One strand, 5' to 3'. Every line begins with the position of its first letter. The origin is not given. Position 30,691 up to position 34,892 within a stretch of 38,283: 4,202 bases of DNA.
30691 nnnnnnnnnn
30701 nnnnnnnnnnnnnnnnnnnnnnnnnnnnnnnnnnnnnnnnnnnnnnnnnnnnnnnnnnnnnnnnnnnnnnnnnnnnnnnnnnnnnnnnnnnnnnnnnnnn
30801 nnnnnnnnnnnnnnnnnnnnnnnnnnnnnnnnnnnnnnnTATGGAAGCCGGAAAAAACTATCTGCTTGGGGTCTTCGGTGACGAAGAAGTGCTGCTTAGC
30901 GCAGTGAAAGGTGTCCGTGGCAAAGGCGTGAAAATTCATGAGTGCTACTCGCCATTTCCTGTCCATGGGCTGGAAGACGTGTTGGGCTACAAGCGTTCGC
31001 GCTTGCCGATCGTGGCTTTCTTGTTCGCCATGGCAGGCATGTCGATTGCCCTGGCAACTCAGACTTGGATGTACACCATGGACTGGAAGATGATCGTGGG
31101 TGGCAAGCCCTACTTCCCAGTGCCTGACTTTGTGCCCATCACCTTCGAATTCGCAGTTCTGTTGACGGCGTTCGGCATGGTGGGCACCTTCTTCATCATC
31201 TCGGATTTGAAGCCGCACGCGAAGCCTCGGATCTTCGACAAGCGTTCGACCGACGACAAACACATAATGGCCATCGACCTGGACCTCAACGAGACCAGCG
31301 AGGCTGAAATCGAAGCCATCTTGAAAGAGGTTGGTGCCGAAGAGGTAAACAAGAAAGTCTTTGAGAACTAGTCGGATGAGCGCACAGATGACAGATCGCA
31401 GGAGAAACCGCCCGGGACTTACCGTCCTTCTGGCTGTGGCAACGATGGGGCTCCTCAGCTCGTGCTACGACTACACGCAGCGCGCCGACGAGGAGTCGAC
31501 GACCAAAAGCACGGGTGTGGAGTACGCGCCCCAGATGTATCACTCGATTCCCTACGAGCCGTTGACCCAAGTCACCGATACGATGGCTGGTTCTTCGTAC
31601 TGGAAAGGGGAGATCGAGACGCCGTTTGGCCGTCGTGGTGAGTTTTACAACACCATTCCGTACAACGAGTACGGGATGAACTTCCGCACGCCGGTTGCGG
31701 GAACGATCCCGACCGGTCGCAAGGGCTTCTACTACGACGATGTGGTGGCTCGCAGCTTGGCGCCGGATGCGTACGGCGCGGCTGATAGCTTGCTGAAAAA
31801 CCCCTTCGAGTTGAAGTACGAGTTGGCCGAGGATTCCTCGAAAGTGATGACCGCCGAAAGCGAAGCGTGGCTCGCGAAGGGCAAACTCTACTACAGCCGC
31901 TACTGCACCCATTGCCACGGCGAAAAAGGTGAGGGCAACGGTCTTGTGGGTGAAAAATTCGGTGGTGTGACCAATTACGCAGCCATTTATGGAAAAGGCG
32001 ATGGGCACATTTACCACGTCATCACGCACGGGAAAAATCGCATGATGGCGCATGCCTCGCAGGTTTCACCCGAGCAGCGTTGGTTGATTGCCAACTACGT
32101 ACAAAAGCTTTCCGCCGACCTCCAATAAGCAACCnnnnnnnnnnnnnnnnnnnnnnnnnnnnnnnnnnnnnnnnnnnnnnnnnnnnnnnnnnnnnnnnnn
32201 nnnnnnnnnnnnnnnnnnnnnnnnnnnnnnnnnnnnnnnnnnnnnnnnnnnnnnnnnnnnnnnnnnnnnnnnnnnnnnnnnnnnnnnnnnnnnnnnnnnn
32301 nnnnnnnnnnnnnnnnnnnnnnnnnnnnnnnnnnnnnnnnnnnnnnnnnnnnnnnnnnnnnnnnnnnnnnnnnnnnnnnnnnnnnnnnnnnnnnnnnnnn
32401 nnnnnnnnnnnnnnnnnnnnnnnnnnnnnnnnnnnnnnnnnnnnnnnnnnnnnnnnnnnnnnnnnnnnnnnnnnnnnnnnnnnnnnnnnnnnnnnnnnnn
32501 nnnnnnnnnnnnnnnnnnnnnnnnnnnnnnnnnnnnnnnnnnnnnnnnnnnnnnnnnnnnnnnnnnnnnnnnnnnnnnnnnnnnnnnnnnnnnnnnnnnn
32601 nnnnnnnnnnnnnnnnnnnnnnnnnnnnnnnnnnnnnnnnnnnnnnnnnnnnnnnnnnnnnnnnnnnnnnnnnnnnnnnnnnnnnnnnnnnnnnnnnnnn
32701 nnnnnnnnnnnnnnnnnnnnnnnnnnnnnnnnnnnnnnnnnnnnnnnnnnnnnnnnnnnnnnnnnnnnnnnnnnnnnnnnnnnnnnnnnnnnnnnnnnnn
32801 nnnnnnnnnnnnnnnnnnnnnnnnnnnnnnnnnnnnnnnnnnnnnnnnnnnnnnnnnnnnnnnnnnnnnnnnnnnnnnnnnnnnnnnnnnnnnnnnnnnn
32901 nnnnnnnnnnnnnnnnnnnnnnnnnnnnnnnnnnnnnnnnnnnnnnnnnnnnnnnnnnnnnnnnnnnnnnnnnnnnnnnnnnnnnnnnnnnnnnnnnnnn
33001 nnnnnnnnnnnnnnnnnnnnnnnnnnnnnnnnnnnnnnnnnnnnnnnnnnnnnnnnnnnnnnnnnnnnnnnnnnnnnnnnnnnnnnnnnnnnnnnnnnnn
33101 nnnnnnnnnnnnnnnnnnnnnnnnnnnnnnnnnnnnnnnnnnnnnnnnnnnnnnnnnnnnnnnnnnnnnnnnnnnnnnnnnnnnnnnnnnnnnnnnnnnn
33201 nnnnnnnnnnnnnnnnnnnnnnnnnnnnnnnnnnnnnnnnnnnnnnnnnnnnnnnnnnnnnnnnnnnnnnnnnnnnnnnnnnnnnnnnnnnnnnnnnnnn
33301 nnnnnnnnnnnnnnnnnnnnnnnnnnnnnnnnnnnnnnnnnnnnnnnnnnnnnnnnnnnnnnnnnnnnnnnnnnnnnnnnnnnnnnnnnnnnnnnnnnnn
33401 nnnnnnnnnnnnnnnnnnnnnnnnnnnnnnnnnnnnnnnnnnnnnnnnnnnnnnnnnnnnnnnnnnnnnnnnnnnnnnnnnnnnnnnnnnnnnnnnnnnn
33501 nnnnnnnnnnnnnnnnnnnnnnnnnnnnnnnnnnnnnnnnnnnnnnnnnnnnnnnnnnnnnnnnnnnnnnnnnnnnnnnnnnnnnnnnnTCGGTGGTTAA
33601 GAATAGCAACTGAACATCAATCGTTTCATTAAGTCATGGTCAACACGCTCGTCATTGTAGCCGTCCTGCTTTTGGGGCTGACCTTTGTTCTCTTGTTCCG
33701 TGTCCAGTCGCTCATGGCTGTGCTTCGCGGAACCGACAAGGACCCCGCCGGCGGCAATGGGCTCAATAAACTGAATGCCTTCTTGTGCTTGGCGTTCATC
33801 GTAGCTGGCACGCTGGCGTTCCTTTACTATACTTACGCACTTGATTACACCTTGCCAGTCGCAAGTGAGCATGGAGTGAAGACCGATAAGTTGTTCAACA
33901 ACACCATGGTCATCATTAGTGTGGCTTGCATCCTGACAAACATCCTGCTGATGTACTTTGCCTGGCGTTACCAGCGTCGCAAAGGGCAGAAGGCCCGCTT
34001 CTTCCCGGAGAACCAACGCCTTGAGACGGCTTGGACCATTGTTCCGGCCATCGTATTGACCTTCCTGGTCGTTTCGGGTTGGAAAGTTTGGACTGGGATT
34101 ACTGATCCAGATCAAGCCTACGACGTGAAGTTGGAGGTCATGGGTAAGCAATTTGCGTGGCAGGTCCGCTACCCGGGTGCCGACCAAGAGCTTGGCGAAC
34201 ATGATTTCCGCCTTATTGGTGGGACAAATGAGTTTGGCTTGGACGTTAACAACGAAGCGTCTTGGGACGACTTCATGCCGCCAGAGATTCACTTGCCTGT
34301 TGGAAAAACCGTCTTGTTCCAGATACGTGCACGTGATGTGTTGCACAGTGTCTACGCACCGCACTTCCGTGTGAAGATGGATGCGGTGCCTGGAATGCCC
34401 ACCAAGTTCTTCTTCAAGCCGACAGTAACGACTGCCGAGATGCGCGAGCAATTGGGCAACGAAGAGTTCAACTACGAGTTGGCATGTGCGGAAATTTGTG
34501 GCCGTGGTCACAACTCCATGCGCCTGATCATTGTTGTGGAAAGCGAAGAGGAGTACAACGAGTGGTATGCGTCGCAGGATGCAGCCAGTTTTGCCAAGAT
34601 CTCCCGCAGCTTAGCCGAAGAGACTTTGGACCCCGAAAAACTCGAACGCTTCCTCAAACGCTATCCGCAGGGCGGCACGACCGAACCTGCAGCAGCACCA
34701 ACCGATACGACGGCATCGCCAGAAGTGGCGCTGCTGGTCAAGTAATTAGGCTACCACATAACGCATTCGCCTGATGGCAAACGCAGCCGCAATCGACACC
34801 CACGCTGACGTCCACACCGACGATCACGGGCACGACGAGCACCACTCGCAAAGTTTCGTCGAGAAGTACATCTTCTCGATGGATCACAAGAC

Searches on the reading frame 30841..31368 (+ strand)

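Call 85: search_protein_families(library=pfam, proteins=[window:30841-31368:+], max_evalue=0.00001)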
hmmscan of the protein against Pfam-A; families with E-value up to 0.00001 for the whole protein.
window:30841-31368:+ (176 aa): 1 family
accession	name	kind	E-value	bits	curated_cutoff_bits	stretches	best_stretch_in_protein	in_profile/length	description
PF11821.13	ActD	-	2.6e-60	203.4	25.7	1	7-170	2-169/170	Alternative complex III, ActD subunit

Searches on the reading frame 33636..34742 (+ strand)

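Call 85: search_protein_families(library=pfam, proteins=[window:33636-34742:+], max_evalue=0.00001)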
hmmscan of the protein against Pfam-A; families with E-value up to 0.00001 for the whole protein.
window:33636-34742:+ (369 aa): 2 families
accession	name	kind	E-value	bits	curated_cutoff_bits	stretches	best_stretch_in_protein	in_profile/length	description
PF02790.20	COX2_TM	-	1.5e-11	44.7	22.8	1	77-146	13-83/88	Cytochrome C oxidase subunit II, transmembrane domain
PF00116.26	COX2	-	2.5e-09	37.5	22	1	216-299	46-117/120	Cytochrome C oxidase subunit II, periplasmic domain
